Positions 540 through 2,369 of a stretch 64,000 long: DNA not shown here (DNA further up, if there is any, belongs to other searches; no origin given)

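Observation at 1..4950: Short pAgo locus extended by two same-strand nuclease-like orphan genes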

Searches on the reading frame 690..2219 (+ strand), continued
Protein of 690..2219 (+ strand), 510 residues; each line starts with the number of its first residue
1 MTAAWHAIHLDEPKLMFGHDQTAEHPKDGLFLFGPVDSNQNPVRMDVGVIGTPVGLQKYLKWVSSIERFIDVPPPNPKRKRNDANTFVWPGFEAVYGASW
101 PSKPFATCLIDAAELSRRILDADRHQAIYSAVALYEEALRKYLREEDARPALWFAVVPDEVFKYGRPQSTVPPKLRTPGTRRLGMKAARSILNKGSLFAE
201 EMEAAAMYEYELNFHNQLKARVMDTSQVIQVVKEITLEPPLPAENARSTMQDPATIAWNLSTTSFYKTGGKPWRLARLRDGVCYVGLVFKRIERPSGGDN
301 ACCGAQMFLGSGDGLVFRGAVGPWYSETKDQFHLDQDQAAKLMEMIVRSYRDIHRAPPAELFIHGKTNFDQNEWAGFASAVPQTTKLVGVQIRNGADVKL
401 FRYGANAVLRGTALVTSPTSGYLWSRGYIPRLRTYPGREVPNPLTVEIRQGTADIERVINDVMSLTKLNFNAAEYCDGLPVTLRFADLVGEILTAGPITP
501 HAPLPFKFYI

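Call 102: search_dna_similar(query=L096:9543-10532:+, collection=plasmids, mode=protein, max_evalue=0.001, max_rows=15)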
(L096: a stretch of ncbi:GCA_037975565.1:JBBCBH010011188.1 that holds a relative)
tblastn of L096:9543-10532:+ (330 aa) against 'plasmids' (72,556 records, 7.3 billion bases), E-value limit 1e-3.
Records with a match: 35; places in all: 39; records where one place covers at least 80% of the query: 31.
Best place of each record, by identity: 80-90% 4; 60-80% 13; <60% 18.
By first word of the organism name: Bradyrhizobium 17; Klebsiella 12; Sinorhizobium 2; Pantoea 2; Sulfitobacter 1; Vibrio 1.
By predicted mobility (MOB-suite, as given by PLSDB): conjugative 18; non-mobilizable 16; mobilizable 1.
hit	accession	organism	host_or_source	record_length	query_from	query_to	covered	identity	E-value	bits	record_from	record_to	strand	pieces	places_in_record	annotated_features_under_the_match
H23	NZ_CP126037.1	Bradyrhizobium elkanii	Glycine max,soybean,root nodule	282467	4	330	99%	81.0%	9e-173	538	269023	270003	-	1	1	hypothetical protein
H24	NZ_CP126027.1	Bradyrhizobium elkanii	Glycine max,soybean,root nodule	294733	4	330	99%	81.0%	9e-173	538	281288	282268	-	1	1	hypothetical protein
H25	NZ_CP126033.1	Bradyrhizobium elkanii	Glycine max,soybean,root nodule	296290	4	330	99%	81.0%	9e-173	538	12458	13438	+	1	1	hypothetical protein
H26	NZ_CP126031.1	Bradyrhizobium elkanii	Glycine max,soybean,root nodule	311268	4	330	99%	81.0%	9e-173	538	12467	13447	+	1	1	hypothetical protein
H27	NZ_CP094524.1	Bradyrhizobium sp. ISRA443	Arachis hypogaea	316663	2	330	100%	79.3%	5e-170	530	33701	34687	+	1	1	hypothetical protein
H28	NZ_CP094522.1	Bradyrhizobium sp. ISRA437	Arachis hypogaea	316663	2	330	100%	79.3%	5e-170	530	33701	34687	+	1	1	hypothetical protein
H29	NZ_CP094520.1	Bradyrhizobium sp. ISRA436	Arachis hypogaea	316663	2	330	100%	79.3%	5e-170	530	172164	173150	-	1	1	hypothetical protein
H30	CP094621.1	Bradyrhizobium sp. ISRA435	Arachis hypogaea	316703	2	330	100%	79.3%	5e-170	530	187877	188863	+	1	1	hypothetical protein (x2)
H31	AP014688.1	Bradyrhizobium diazoefficiens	Glycine max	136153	4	330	99%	75.8%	1e-157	495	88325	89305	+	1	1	putative uncharacterized protein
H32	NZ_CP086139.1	Bradyrhizobium barranii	Glycine max cv. AC Orford,Cell ...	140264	4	330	99%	75.8%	1e-157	495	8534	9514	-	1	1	hypothetical protein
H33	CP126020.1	Bradyrhizobium japonicum USDA 123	Glycine max,soybean,root nodule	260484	4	330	99%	75.8%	1e-157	495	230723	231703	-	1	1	hypothetical protein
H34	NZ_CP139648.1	Bradyrhizobium japonicum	Glycine max,cell culture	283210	4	330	99%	75.5%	7e-157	493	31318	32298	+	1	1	hypothetical protein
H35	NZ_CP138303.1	Bradyrhizobium japonicum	Glycine max,cell culture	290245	4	330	99%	75.5%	7e-157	493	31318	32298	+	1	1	hypothetical protein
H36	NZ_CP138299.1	Bradyrhizobium japonicum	Glycine max,cell culture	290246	4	330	99%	75.5%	7e-157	493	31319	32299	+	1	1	hypothetical protein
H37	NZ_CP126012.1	Bradyrhizobium japonicum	Glycine max,soybean,root nodule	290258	4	330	99%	75.5%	7e-157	493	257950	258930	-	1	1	hypothetical protein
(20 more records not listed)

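Call 103: search_dna_similar(query=window:690-2219:+, collection=plasmids, mode=protein, max_evalue=1e-30, max_rows=25)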
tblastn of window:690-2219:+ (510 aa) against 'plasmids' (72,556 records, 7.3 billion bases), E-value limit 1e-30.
Records with a match: 59; places in all: 60; records where one place covers at least 80% of the query: 53.
Best place of each record, by identity: 80-90% 4; <60% 55.
By first word of the organism name: Rhizobium 14; Bradyrhizobium 9; Sinorhizobium 4; Sphingomonas 3; Agrobacterium 2; Sphingobium 2; Phaeobacter 2; Halorubrum 2; Mesorhizobium 2; Indioceanicola 1; and 18 more.
By predicted mobility (MOB-suite, as given by PLSDB): conjugative 36; non-mobilizable 22; mobilizable 1.
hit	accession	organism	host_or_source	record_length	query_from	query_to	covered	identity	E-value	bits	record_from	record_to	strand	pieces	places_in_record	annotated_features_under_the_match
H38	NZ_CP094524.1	Bradyrhizobium sp. ISRA443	Arachis hypogaea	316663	1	510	100%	85.1%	0e+0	891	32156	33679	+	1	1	hypothetical protein | toll/interleukin-1 receptor domain-containing protein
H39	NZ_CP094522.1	Bradyrhizobium sp. ISRA437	Arachis hypogaea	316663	1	510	100%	85.1%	0e+0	891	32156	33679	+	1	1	hypothetical protein | toll/interleukin-1 receptor domain-containing protein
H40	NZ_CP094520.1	Bradyrhizobium sp. ISRA436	Arachis hypogaea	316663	1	510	100%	85.1%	0e+0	891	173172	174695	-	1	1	hypothetical protein | toll/interleukin-1 receptor domain-containing protein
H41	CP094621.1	Bradyrhizobium sp. ISRA435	Arachis hypogaea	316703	1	500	98%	82.0%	0e+0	833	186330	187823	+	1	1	hypothetical protein | toll/interleukin-1 receptor domain-containing protein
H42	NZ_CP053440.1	Rhizobium brockwellii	Trifolium repens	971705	5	510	99%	57.0%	5e-162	597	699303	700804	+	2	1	hypothetical protein (x2)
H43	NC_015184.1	Agrobacterium tumefaciens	-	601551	5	510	99%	56.1%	0e+0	594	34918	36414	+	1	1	hypothetical protein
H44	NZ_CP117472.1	Sphingobium sp. YC-XJ3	whole organism,Contaminated soil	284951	8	510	99%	54.8%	4e-176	556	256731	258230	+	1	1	hypothetical protein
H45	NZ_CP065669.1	Sphingomonas paucimobilis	-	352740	12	510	98%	45.8%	2e-127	416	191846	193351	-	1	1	hypothetical protein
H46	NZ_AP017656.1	Sphingobium cloacae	-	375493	12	510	98%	45.8%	2e-127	416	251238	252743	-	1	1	hypothetical protein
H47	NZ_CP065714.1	Sphingomonas paucimobilis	-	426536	12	510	98%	45.8%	2e-127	416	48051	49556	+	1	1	hypothetical protein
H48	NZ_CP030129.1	Indioceanicola profundi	sediment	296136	8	510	99%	45.0%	2e-138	448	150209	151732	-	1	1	hypothetical protein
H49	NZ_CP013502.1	Rhizobium esperanzae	Phaseolus vulgaris,Whole ...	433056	7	510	99%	44.8%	2e-130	425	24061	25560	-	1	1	hypothetical protein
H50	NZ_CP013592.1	Rhizobium sp. N871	Phaseolus vulgaris,Whole ...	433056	7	510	99%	44.8%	2e-130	425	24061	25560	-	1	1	hypothetical protein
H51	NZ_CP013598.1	Rhizobium sp. N741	Phaseolus vulgaris,Whole ...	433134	7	510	99%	44.8%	2e-130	425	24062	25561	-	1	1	hypothetical protein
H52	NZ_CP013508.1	Rhizobium sp. N1341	Phaseolus vulgaris,Whole ...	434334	7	510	99%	44.8%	2e-130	425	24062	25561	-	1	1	hypothetical protein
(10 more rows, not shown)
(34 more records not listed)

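Call 104: get_annotated_region(hit=H38, flank=6000)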
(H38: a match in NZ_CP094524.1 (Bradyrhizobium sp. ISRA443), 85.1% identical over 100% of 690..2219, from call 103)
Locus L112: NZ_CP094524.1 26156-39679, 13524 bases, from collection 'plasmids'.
description: Bradyrhizobium sp. ISRA443 plasmid unnamed, complete sequence
organism: Bradyrhizobium sp. ISRA443 (NCBI taxid 2866198)
taxonomy: Bacteria; Pseudomonadota; Alphaproteobacteria; Hyphomicrobiales; Nitrobacteraceae; Bradyrhizobium; Bradyrhizobium sp. ISRA443
host: -; source: Arachis hypogaea; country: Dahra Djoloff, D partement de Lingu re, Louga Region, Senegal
typing (MOB-suite, as given by PLSDB): conjugative; replicon rep_cluster_507; relaxase MOBQ; mating-pair formation MPF_T
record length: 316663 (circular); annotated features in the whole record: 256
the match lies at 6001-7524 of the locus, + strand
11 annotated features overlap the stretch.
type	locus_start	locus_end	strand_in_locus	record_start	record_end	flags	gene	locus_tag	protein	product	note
CDS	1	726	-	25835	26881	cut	-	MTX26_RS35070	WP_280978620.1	site-specific integrase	GO:0015074 - DNA integration [Evidence IEA]; GO:0006310 - DNA recombination [Evidence IEA]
CDS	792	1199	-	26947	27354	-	-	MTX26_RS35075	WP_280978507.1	type II toxin-antitoxin system VapC family toxin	-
CDS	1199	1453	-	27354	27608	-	-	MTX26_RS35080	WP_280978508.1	type II toxin-antitoxin system Phd/YefM family antitoxin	-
CDS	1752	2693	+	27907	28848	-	-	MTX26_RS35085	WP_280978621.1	DUF1403 family protein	-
CDS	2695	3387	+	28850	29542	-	-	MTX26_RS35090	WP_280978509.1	SMC-Scp complex subunit ScpB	-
CDS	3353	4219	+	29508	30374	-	-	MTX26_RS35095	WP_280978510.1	hypothetical protein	-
CDS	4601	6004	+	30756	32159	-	-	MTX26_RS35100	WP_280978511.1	toll/interleukin-1 receptor domain-containing protein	GO:0007165 - signal transduction [Evidence IEA]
CDS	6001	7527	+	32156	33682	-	-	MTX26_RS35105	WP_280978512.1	hypothetical protein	-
CDS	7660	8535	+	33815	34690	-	-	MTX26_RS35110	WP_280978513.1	hypothetical protein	-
CDS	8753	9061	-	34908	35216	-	-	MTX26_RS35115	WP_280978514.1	hypothetical protein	-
CDS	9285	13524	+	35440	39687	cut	-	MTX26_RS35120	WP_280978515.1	hypothetical protein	-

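Call 105: get_annotated_region(hit=H23, flank=5000)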
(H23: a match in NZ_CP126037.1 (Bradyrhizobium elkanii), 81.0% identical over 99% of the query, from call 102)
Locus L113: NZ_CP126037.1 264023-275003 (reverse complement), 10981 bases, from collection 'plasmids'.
description: Bradyrhizobium elkanii strain S15H-Be plasmid pS15H, complete sequence
organism: Bradyrhizobium elkanii (NCBI taxid 29448)
taxonomy: Bacteria; Pseudomonadota; Alphaproteobacteria; Hyphomicrobiales; Nitrobacteraceae; Bradyrhizobium; Bradyrhizobium elkanii
host: -; source: Glycine max,soybean,root nodule; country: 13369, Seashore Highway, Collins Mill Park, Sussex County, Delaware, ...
typing (MOB-suite, as given by PLSDB): conjugative; relaxase MOBP,MOBP; mating-pair formation MPF_T
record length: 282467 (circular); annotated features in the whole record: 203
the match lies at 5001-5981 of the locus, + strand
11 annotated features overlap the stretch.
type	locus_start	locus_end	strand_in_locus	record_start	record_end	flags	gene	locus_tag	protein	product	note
CDS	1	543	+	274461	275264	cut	-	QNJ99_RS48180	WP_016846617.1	ParA family protein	-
CDS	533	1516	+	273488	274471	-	-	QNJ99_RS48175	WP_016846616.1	ParB/RepB/Spo0J family partition protein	GO:0007059 - chromosome segregation [Evidence IEA]; GO:0000910 - cytokinesis [Evidence IEA]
CDS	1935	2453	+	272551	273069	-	-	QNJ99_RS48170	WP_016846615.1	MobC family plasmid mobilization relaxosome protein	-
CDS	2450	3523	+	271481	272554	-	-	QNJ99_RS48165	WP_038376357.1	relaxase/mobilization nuclease domain-containing protein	-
CDS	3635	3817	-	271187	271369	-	-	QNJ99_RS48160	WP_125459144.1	hypothetical protein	-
CDS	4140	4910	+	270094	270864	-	-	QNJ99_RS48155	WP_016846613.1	SDR family NAD(P)-dependent oxidoreductase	-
CDS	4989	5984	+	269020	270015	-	-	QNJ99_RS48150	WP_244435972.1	hypothetical protein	-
CDS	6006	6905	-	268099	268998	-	-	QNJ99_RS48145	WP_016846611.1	hypothetical protein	-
CDS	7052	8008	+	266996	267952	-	-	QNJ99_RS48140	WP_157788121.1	hypothetical protein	-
CDS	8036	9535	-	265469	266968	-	-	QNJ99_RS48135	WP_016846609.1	hypothetical protein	-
CDS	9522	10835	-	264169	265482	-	-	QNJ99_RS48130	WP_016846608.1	DUF4365 domain-containing protein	-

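Call 106: get_annotated_region(hit=H34, flank=5000)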
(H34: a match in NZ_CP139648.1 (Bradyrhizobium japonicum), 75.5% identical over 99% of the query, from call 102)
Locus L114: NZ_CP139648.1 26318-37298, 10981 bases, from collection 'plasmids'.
description: Bradyrhizobium japonicum strain CNPSo 34 plasmid pBjCNPSo34b, complete sequence
organism: Bradyrhizobium japonicum (NCBI taxid 375)
taxonomy: Bacteria; Pseudomonadota; Alphaproteobacteria; Hyphomicrobiales; Nitrobacteraceae; Bradyrhizobium; Bradyrhizobium japonicum
host: -; source: Glycine max,cell culture; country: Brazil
typing (MOB-suite, as given by PLSDB): conjugative; replicon rep_cluster_602; relaxase MOBQ; mating-pair formation MPF_T
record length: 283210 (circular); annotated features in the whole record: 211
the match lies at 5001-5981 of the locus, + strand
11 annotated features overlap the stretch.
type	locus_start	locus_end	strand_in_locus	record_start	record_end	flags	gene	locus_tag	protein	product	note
CDS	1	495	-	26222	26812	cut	-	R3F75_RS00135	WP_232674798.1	hypothetical protein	-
CDS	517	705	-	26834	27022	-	-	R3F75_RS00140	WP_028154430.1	hypothetical protein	-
CDS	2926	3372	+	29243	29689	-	-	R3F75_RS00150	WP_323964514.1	hypothetical protein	-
CDS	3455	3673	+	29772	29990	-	-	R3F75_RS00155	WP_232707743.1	hypothetical protein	-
CDS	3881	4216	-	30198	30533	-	-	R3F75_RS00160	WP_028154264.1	hypothetical protein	-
CDS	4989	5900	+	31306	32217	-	-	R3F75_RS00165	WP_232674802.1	hypothetical protein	-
CDS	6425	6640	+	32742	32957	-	-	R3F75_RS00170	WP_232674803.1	DUF2188 domain-containing protein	-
CDS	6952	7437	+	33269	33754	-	-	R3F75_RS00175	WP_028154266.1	hypothetical protein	-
CDS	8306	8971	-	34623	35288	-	-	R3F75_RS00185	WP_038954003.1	hypothetical protein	-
CDS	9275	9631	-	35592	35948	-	-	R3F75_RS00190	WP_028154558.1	hypothetical protein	-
CDS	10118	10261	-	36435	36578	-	-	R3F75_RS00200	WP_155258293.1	hypothetical protein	-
